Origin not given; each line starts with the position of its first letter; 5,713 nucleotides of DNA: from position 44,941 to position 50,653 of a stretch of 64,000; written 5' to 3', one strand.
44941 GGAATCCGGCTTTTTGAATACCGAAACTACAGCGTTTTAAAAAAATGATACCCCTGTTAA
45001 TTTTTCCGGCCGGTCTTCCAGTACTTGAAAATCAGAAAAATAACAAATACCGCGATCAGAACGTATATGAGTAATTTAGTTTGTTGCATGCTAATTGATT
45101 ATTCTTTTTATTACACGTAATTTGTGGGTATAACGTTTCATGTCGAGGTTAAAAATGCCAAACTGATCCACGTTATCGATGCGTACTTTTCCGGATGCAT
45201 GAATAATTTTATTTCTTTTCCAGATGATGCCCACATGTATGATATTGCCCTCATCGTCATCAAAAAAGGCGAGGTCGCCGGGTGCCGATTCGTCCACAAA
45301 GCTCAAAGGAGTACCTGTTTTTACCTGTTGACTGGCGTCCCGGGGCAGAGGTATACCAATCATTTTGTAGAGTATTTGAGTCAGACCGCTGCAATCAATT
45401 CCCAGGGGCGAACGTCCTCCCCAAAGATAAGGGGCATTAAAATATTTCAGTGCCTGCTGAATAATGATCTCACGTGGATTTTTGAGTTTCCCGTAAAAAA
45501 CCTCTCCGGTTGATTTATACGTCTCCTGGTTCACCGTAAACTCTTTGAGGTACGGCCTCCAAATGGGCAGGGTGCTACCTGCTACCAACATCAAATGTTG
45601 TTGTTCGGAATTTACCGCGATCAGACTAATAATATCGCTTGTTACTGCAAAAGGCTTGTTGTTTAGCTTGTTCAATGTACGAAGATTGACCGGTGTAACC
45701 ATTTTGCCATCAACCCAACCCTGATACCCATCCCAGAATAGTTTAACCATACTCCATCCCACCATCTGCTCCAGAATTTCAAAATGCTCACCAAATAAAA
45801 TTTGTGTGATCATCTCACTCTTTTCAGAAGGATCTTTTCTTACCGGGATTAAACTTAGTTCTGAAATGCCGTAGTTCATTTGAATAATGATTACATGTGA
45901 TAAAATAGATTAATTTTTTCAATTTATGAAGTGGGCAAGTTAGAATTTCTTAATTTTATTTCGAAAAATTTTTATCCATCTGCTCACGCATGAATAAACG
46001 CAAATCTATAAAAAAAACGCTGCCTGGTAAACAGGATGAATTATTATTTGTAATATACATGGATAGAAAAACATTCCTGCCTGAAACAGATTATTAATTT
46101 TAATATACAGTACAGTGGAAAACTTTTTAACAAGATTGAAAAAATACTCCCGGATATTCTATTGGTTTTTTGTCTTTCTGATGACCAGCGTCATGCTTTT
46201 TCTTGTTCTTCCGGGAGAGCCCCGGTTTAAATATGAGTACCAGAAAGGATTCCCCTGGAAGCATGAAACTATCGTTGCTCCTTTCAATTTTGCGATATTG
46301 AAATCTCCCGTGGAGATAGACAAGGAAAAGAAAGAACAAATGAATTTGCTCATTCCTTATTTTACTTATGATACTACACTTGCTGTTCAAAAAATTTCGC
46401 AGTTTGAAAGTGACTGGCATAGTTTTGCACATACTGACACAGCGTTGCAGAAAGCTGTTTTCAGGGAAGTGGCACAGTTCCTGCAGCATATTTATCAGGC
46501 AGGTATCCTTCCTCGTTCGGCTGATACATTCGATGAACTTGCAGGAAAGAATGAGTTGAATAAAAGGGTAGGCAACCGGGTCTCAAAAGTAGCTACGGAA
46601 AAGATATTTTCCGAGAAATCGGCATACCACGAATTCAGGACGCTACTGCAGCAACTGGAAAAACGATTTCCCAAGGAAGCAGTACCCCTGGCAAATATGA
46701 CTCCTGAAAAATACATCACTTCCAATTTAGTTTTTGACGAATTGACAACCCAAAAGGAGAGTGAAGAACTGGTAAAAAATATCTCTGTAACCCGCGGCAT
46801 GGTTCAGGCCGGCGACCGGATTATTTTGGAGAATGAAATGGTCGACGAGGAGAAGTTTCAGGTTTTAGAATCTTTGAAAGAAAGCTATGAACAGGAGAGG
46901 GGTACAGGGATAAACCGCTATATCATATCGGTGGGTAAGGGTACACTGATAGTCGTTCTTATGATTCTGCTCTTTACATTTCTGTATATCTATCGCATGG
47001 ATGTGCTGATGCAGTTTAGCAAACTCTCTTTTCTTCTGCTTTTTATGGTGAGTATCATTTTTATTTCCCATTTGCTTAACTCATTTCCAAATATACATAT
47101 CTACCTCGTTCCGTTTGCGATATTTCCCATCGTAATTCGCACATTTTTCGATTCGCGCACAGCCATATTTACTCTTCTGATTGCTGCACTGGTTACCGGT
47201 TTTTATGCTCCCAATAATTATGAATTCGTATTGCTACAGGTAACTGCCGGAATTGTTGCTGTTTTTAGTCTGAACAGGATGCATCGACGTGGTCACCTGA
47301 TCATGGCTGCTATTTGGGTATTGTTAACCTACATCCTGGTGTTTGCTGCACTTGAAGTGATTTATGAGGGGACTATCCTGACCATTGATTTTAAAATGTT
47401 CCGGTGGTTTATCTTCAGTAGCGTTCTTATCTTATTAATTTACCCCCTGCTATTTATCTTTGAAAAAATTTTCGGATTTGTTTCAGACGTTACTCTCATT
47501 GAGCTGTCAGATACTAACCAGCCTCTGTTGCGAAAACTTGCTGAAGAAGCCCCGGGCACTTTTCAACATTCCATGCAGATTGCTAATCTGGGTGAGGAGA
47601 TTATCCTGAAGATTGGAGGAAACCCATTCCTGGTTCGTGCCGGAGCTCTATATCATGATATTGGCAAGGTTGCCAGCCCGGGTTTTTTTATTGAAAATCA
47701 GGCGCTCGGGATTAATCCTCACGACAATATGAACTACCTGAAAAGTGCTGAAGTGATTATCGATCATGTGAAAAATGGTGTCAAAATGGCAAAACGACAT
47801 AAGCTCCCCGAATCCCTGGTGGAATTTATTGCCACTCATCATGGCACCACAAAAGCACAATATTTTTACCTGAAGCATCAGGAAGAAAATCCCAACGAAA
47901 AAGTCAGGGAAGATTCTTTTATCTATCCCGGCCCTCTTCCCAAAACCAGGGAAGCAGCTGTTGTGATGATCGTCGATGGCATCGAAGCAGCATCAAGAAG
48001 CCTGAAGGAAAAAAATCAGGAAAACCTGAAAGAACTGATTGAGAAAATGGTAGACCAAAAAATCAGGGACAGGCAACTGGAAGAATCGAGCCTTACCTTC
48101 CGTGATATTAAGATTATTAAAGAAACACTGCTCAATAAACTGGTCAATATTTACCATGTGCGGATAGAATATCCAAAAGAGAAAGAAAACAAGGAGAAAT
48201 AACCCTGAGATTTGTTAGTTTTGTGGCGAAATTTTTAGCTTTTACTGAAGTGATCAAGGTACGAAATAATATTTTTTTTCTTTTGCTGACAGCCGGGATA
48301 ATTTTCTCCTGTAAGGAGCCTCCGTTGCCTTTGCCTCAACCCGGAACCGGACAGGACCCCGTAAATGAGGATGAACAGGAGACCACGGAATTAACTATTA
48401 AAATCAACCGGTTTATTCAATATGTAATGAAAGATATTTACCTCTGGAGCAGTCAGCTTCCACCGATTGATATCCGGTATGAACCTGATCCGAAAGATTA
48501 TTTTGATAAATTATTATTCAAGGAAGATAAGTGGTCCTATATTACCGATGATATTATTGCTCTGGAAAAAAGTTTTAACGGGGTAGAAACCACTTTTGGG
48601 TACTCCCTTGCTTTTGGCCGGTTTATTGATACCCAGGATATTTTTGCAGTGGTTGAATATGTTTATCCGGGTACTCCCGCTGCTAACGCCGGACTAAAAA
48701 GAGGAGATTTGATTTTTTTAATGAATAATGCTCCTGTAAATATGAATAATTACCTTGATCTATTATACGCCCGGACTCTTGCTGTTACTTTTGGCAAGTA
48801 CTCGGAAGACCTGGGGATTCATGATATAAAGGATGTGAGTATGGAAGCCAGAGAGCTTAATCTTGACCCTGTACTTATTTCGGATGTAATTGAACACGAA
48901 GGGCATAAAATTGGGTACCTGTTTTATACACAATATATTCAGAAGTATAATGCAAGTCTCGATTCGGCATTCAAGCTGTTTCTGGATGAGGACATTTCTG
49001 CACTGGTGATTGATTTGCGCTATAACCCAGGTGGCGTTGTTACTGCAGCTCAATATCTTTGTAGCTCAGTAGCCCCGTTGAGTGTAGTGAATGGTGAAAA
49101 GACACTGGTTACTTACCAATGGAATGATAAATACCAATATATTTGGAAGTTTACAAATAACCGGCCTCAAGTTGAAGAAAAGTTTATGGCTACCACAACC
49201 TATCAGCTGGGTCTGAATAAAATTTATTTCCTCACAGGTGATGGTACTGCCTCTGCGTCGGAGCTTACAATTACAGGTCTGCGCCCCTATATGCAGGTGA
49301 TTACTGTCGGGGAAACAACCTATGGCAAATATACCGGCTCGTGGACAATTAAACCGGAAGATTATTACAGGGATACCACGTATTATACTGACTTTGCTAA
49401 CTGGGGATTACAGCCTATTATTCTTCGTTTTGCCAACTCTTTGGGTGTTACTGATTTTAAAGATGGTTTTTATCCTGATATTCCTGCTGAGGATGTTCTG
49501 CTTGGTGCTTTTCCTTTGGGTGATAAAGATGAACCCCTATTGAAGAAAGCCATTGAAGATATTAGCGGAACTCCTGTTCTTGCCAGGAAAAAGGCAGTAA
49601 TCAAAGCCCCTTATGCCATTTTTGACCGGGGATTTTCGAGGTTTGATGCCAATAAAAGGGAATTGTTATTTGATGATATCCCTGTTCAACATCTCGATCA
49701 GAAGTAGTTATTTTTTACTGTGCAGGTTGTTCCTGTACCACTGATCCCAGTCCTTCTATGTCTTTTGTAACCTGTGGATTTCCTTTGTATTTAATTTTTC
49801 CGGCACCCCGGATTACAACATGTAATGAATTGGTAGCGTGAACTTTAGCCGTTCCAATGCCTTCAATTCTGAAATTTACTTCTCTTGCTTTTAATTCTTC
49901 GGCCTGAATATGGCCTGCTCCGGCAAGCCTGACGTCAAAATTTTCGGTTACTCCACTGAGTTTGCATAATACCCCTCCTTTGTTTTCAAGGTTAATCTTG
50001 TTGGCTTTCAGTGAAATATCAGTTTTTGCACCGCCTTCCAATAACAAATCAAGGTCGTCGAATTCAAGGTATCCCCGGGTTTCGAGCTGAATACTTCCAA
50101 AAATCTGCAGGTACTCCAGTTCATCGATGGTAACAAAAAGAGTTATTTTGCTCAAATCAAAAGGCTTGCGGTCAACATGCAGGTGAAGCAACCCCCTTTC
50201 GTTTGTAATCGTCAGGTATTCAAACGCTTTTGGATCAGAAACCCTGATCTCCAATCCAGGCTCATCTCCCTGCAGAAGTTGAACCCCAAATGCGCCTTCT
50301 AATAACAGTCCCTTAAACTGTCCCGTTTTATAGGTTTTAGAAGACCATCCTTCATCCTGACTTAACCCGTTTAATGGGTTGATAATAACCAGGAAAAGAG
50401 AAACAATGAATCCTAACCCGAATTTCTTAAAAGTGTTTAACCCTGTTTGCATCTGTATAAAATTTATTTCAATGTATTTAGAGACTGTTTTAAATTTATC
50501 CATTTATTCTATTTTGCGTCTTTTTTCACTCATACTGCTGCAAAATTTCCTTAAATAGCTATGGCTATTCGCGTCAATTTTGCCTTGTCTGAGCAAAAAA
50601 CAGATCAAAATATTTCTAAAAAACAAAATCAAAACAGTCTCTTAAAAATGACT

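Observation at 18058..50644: A ~160-bp MITE-like element family: 11-bp perfect terminal inverted repeats, 3-bp T(A/T)A target-site duplications, five full copies plus one end remnant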

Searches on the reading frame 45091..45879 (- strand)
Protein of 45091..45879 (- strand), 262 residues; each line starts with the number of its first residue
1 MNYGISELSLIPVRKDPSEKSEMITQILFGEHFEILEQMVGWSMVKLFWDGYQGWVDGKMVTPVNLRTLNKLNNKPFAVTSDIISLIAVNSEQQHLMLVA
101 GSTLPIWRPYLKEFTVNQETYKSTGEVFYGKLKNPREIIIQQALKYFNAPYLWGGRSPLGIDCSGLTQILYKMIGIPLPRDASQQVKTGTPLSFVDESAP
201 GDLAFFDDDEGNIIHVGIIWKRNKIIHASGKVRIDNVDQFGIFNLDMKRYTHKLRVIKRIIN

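Call 71: search_protein_families(library=pfam, proteins=[window:45091-45879:-], max_evalue=0.00001)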
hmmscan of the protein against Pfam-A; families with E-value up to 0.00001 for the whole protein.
window:45091-45879:- (262 aa): 3 families
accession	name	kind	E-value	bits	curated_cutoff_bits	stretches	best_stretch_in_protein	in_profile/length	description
PF00877.26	NLPC_P60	-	4.2e-20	72.1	23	1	149-239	2-93/105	NlpC/P60 family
PF18348.7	SH3_16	-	7.3e-13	48.5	25.8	1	13-57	1-45/49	Bacterial dipeptidyl-peptidase Sh3 domain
PF08239.17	SH3_3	-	9.7e-09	35.7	27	1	12-61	4-53/54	Bacterial SH3 domain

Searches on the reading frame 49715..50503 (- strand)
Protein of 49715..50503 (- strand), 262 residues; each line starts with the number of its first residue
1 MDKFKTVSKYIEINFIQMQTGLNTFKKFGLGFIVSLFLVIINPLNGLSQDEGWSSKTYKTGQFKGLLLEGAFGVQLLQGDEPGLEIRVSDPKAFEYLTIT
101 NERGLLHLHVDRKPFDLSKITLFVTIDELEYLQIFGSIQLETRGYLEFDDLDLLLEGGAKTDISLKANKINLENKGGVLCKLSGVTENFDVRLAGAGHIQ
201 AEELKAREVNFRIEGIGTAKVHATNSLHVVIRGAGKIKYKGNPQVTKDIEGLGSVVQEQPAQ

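Call 23: search_protein_families(library=pfam, proteins=[window:49715-50503:-])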
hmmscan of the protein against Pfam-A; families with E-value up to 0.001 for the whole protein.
window:49715-50503:- (262 aa): 1 family
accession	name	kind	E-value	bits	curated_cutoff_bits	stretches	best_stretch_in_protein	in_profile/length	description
PF10988.14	DUF2807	-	1.1e-34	120.2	24.2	1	63-243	2-181/181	Putative auto-transporter adhesin, head GIN domain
